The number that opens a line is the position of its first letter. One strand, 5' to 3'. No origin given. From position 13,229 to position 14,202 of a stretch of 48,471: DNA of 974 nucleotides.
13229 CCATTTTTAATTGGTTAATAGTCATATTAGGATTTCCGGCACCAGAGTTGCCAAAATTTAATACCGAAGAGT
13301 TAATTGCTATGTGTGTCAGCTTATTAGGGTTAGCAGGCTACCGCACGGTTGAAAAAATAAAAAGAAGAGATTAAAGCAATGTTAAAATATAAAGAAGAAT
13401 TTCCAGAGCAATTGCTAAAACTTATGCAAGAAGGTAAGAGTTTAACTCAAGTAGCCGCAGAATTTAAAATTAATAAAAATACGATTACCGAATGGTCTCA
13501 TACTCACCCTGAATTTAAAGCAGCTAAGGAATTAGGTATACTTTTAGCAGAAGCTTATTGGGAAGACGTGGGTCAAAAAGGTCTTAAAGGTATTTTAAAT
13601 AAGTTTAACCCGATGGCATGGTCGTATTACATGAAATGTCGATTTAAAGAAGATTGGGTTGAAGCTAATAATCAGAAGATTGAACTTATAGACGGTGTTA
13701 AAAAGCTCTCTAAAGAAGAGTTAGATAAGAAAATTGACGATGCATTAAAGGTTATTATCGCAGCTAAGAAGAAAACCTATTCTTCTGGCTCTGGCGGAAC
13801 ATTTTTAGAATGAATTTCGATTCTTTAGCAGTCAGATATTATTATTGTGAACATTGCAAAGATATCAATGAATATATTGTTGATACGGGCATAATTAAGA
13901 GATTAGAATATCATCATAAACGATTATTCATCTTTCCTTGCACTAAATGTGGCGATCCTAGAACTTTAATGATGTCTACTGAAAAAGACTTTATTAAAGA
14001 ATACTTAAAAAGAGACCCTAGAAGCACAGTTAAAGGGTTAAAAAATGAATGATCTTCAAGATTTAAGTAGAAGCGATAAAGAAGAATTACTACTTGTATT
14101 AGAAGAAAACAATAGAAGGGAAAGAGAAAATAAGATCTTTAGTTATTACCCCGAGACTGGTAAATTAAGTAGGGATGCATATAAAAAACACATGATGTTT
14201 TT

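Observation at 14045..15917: Large terminase also split, at the ATPase/nuclease boundary, by a 121-aa ORF of unknown function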

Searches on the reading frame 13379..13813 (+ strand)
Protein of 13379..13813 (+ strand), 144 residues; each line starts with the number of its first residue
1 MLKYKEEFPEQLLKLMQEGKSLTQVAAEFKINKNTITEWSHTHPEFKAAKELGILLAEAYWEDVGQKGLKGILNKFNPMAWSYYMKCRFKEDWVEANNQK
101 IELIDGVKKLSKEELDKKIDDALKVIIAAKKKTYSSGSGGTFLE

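Call 3: search_protein_families(library=pfam, proteins=[window:13379-13813:+], max_evalue=0.1)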
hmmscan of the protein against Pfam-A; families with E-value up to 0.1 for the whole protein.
window:13379-13813:+ (144 aa): 8 families
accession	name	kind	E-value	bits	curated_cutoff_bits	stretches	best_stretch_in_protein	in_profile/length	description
PF20901.3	Sf6_terminase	-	0.0021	18.5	27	1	4-48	1-46/106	Bacteriophage Sf6, terminase small subunit-like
PF13384.12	HTH_23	-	0.0022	18.2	24.6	1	12-41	10-39/50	Homeodomain-like domain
PF02796.21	HTH_7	-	0.0052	17.3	23.8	1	3-36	5-38/45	Helix-turn-helix domain of resolvase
PF14493.12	HTH_40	-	0.019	15.7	27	1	13-38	6-31/89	Helix-turn-helix domain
PF13518.12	HTH_28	-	0.02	15.4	25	1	11-39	4-32/52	Helix-turn-helix domain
PF20031.4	DUF6437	-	0.045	14.1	27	0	47-75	32-60/76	Family of unknown function (DUF6437)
PF01527.26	HTH_Tnp_1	-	0.049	14.3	24.1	1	3-41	6-45/75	Transposase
PF13542.12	HTH_Tnp_ISL3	-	0.064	13.2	27.4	1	10-39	18-46/51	Helix-turn-helix domain of transposase family ISL3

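Call 4: search_protein_families(library=phrogs, proteins=[window:13379-13813:+], max_evalue=0.1)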
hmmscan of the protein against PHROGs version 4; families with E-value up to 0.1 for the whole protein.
window:13379-13813:+ (144 aa): 13 families
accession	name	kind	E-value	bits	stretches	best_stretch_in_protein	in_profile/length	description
phrog_309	-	head and packaging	1e-13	53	1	2-130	136-288/319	terminase small subunit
phrog_4494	-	unknown function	2e-07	32.5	1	4-43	3-42/109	-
phrog_2727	-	unknown function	5.9e-05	24.1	1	16-133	22-109/176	-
phrog_2538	-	head and packaging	0.00033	21.7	1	15-49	14-47/129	terminase small subunit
phrog_1482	-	head and packaging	0.00039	21.1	1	3-48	14-60/147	terminase small subunit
phrog_9366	-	integration and excision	0.00097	20.2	1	5-41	67-103/109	transposase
phrog_3064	-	head and packaging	0.00099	19.6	1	21-81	83-141/175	terminase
phrog_7344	-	head and packaging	0.015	16.5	1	17-126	26-136/161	terminase small subunit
phrog_1013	-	integration and excision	0.025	15.6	1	3-44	13-55/133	transposase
phrog_3746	-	head and packaging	0.06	13.3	1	7-41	11-45/374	terminase large subunit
phrog_151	-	integration and excision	0.074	12.5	0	3-43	63-104/582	transposase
phrog_25511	-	unknown function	0.091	14.2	0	80-128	31-79/90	-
phrog_1930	-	unknown function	0.098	13.7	0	101-132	38-69/71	-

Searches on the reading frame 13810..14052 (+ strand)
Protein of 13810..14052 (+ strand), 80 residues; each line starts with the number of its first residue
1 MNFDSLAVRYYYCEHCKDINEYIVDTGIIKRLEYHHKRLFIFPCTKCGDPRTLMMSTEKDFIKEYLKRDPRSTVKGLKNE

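Call 3: search_protein_families(library=pfam, proteins=[window:13810-14052:+], max_evalue=0.1)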
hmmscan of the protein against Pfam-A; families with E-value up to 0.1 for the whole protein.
window:13810-14052:+ (80 aa): 0 families

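Call 4: search_protein_families(library=phrogs, proteins=[window:13810-14052:+], max_evalue=0.1)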
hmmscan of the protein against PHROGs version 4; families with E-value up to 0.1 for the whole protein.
window:13810-14052:+ (80 aa): 5 families
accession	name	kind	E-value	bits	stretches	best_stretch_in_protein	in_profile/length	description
phrog_5602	-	unknown function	0.00024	21.7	1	6-21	38-53/60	-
phrog_9369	-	unknown function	0.054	14.3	1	3-54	3-53/69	-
phrog_1305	-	DNA, RNA and nucleotide metabolism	0.073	13.5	1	12-63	18-71/226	DNA binding protein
phrog_2834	-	unknown function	0.075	13.9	0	12-60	17-68/78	-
phrog_9414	-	unknown function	0.096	13.7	0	10-68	4-52/71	-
